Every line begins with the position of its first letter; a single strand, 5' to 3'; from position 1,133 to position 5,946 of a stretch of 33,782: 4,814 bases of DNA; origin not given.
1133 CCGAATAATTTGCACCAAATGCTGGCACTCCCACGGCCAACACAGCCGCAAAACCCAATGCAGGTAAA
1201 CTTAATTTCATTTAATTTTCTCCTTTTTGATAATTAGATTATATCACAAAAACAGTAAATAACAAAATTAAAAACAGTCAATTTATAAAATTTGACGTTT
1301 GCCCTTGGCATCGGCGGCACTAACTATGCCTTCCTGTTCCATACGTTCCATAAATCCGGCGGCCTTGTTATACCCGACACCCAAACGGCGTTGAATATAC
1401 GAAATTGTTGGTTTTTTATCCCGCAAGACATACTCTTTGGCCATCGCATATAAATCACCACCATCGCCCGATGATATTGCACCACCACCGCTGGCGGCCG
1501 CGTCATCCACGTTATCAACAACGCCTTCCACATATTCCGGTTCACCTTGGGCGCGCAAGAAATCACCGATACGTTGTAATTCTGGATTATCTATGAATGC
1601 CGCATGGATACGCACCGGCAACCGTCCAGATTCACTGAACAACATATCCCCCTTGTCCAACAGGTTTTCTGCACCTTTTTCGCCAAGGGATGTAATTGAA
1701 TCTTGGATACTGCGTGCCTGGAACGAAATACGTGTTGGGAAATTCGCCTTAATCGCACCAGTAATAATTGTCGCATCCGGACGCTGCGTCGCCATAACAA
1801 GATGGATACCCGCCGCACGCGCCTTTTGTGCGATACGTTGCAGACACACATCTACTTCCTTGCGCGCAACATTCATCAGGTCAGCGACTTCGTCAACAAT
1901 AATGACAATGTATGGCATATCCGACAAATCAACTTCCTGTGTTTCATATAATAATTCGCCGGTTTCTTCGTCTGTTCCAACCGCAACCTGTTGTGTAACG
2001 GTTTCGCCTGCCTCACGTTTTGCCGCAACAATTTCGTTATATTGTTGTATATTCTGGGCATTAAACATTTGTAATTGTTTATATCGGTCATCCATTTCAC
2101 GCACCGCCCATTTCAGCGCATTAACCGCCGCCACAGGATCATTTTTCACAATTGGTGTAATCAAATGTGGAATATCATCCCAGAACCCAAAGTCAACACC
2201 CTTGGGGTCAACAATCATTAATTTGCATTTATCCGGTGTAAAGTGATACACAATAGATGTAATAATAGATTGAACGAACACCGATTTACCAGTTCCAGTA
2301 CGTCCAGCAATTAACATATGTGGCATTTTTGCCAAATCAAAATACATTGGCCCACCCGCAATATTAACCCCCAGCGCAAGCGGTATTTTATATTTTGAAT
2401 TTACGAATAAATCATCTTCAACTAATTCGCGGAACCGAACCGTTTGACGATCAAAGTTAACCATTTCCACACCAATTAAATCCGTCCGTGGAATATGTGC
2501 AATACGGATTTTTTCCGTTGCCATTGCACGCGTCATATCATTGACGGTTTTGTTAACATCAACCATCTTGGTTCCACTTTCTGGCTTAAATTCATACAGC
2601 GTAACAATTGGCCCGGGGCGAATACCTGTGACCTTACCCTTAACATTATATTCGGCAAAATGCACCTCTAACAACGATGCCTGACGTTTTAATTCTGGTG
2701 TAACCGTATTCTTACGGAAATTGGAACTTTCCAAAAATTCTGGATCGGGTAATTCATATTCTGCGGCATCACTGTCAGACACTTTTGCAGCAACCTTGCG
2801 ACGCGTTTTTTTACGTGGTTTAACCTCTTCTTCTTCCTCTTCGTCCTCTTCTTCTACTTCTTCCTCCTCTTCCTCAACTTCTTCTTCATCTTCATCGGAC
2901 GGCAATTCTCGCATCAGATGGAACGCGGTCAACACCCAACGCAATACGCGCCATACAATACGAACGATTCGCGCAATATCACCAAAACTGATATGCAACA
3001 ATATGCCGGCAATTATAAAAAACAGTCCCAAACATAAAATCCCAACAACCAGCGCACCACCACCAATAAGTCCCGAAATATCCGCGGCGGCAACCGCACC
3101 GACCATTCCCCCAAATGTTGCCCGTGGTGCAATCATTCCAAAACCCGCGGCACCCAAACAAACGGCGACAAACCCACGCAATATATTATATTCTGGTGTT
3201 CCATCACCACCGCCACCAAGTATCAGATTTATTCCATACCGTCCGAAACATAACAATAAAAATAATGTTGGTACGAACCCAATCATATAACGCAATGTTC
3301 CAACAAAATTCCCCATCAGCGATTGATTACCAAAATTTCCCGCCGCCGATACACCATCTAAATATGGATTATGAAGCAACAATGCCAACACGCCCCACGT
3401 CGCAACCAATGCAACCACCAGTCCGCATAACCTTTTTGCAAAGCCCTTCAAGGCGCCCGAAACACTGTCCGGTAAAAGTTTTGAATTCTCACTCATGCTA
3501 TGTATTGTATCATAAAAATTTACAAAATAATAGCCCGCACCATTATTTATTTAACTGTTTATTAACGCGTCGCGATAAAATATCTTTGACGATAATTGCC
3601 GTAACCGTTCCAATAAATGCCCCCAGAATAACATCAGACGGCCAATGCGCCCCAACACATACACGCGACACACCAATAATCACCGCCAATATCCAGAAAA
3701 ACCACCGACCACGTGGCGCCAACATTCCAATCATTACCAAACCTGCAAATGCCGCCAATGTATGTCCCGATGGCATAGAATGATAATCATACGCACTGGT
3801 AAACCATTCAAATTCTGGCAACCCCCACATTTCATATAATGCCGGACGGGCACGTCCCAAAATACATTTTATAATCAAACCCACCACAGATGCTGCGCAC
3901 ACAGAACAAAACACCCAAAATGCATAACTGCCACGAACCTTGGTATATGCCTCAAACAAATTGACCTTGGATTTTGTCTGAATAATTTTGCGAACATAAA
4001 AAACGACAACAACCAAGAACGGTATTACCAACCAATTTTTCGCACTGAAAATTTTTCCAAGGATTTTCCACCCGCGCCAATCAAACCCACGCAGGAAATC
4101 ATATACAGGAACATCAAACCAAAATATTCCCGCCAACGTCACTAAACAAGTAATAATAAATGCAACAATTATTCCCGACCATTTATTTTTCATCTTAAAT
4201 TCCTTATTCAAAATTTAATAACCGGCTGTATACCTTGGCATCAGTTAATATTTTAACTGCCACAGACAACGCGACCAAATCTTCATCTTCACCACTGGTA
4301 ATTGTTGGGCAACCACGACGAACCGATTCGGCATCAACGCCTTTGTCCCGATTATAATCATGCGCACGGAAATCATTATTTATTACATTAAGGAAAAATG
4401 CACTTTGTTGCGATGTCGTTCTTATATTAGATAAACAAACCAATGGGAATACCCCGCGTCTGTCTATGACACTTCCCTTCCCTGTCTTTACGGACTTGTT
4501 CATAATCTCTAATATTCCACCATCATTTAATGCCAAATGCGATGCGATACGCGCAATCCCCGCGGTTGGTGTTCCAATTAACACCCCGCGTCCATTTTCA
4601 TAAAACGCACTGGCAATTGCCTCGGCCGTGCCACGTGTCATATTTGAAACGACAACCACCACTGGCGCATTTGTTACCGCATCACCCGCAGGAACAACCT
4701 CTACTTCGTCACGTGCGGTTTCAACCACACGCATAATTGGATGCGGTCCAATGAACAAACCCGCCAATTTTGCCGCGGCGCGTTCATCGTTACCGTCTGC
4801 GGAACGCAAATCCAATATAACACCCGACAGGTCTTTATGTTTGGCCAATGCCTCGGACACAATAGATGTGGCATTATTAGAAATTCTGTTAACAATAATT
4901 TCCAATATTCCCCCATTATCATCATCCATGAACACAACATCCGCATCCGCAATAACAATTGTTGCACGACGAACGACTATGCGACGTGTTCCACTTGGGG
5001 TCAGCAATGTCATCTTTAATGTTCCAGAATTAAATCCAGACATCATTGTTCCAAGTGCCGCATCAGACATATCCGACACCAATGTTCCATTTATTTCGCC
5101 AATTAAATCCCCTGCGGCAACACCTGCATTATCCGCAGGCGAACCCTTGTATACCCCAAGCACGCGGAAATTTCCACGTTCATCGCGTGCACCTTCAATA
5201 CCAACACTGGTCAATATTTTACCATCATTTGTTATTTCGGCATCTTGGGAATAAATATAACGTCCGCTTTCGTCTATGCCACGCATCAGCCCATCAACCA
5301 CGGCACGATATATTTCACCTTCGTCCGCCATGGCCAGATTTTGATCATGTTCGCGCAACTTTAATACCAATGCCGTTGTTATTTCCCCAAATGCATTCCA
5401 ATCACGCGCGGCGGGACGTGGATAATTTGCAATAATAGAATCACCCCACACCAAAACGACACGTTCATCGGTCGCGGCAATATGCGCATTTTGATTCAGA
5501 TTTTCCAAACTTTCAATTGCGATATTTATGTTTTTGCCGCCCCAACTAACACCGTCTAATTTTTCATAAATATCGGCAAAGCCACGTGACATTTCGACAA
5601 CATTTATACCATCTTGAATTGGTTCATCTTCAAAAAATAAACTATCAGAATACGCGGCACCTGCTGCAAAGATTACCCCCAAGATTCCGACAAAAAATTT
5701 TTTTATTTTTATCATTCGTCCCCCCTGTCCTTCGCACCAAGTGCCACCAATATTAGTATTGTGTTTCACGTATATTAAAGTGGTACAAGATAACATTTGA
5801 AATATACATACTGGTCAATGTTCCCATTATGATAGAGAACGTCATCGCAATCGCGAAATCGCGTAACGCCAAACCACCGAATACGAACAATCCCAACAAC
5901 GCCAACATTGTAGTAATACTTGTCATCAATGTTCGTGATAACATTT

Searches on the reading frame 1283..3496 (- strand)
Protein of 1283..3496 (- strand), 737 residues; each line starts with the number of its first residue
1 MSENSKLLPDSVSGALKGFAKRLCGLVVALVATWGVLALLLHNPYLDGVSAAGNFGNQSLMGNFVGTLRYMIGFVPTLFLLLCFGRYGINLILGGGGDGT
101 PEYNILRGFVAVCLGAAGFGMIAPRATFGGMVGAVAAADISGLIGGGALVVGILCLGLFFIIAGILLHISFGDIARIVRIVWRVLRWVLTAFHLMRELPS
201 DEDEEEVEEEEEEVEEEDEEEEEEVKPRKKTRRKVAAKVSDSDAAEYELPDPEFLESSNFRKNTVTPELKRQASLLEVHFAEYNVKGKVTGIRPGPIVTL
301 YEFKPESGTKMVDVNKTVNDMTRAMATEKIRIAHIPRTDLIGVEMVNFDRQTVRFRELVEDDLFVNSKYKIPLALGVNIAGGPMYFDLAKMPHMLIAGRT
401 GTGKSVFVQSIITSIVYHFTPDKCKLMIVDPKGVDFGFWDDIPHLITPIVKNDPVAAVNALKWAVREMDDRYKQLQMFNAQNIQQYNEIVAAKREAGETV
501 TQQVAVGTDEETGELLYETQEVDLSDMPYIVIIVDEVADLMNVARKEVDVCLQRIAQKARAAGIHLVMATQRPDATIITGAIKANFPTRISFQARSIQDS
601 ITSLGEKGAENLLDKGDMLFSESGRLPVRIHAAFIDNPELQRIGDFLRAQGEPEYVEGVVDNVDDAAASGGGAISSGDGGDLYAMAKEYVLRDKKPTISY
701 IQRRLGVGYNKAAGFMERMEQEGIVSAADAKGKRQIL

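Call 59: search_protein_families(library=pfam, proteins=[window:1283-3496:-], max_evalue=0.00001)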
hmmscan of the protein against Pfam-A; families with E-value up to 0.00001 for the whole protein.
window:1283-3496:- (737 aa): 4 families
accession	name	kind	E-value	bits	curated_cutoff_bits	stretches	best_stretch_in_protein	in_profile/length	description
PF01580.24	FtsK_SpoIIIE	-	1.2e-57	195.3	24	1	356-573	3-219/221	FtsK/SpoIIIE family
PF17854.6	FtsK_alpha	-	1.1e-19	70.9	22.9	1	249-346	1-100/101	FtsK alpha domain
PF09397.16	FtsK_gamma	-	2.8e-19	69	30.6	1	681-737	5-61/63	Ftsk gamma domain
PF01935.23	DUF87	-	1.5e-07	32.2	23.2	1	383-440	13-68/220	Helicase HerA, central domain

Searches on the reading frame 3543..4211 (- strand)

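Call 59: search_protein_families(library=pfam, proteins=[window:3543-4211:-], max_evalue=0.00001)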
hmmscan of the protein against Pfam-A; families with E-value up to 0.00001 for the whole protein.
window:3543-4211:- (222 aa): 2 families
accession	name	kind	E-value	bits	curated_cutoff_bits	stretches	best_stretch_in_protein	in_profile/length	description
PF01569.27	PAP2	-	1e-24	87.2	27.2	1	98-213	3-126/130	PAP2 superfamily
PF14378.12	PAP2_3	-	2.3e-06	28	27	1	96-205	58-188/190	PAP2 superfamily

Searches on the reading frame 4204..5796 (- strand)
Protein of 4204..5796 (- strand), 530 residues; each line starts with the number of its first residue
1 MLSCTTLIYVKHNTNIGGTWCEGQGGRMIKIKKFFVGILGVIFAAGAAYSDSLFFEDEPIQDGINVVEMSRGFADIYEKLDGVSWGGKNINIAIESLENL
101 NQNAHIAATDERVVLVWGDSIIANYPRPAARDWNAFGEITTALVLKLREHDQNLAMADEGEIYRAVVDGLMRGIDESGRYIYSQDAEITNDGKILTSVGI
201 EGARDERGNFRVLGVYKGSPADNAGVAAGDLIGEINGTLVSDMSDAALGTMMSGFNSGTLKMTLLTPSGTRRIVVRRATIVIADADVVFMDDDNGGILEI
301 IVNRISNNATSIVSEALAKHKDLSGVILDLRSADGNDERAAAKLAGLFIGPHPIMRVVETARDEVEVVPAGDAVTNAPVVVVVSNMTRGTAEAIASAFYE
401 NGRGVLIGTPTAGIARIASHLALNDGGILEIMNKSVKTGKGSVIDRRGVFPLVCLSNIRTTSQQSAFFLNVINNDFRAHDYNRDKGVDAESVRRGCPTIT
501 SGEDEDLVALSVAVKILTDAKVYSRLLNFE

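Call 59: search_protein_families(library=pfam, proteins=[window:4204-5796:-], max_evalue=0.00001)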
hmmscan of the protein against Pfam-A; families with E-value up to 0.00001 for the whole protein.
window:4204-5796:- (530 aa): 3 families
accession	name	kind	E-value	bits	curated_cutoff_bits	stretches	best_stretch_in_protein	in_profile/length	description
PF03572.23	Peptidase_S41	-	4.2e-18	65.9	24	1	302-451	7-161/165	Peptidase family S41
PF17820.7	PDZ_6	-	1.6e-09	37.8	27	1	212-247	2-37/54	PDZ domain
PF00595.29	PDZ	-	2.9e-06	28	23.2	1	197-264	11-80/81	PDZ domain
